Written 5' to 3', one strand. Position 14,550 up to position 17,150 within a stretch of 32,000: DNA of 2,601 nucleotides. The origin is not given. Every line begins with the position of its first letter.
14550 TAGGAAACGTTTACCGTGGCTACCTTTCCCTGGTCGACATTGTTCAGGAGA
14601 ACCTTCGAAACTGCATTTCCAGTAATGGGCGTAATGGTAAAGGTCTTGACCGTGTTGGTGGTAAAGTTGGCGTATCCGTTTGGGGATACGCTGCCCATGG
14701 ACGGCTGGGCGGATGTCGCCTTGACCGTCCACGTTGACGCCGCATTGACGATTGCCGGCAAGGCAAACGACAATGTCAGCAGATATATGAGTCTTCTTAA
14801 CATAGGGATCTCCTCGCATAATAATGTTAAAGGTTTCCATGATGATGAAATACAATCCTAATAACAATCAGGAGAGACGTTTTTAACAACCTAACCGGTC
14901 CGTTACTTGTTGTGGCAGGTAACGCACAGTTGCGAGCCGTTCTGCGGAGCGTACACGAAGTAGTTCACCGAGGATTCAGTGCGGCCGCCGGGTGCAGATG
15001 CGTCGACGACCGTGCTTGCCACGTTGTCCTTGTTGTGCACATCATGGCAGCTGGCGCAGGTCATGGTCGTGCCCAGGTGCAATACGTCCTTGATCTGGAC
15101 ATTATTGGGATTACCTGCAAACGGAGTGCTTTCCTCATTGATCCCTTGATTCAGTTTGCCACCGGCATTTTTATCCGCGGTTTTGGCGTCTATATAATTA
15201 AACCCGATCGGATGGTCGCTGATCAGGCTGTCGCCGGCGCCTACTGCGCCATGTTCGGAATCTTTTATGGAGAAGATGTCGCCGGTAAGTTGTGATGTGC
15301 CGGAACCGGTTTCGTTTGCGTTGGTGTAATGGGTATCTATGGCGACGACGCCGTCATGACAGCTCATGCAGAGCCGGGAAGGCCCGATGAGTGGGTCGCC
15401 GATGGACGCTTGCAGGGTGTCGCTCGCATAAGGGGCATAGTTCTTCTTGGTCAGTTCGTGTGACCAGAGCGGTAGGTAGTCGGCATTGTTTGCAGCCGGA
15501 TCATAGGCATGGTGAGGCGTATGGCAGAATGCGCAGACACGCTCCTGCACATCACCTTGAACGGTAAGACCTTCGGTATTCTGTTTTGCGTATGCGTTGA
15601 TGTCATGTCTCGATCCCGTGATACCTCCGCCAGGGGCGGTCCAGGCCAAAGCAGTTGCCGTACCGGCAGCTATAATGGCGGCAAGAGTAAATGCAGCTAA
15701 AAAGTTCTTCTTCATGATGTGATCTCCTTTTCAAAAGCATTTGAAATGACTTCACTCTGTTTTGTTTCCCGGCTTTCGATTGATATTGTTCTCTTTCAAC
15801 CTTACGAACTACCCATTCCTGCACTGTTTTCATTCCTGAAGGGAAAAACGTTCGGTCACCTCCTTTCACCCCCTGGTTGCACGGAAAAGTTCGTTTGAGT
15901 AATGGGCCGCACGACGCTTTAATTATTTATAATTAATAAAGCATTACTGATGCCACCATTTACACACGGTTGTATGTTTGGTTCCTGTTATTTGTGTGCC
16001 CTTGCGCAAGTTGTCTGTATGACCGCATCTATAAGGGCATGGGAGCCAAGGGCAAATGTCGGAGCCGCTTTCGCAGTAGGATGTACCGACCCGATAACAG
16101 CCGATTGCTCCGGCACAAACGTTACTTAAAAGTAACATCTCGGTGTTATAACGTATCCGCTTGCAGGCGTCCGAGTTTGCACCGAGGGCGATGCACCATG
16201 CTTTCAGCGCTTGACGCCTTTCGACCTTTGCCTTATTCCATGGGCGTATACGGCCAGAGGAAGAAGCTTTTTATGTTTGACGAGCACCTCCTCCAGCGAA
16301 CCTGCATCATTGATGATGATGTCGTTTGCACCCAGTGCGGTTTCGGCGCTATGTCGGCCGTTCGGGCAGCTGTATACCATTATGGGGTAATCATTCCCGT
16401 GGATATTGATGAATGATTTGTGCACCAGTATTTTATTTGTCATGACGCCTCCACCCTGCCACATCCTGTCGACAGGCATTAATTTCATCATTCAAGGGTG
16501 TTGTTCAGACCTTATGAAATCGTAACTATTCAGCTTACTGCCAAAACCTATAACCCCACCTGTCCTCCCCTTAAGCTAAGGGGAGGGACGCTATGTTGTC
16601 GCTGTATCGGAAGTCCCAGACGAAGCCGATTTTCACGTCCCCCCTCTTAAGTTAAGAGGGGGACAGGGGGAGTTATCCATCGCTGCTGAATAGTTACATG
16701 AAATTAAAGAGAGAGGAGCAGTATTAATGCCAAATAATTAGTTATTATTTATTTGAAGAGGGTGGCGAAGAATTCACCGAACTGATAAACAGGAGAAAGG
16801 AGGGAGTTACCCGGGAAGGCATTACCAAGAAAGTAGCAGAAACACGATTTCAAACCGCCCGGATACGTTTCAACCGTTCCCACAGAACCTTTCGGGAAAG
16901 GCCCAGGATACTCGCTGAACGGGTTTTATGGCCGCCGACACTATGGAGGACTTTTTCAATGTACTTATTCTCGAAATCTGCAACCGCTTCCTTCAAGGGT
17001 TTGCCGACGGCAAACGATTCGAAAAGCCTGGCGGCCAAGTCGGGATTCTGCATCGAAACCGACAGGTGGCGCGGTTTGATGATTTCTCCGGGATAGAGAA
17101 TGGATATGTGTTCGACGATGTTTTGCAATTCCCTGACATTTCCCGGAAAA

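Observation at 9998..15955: Tetrahaem 'doubled-CXXCH' cytochrome plus a 1601-aa, ~24-haem cytochrome with Ig-like head, under its own sigma-54 promoter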

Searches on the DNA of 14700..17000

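Call 70: search_rna_families(source=window, start=14700, end=17000, threshold=evalue, max_evalue=1)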
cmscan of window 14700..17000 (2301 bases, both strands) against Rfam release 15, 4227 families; matches with E-value up to 1: 1.
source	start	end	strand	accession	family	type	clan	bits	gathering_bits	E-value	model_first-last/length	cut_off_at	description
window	16550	16676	-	RF04209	MIR7533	Gene; miRNA;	-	24.9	230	0.029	17-233/249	no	MIR7533 microRNA precursor family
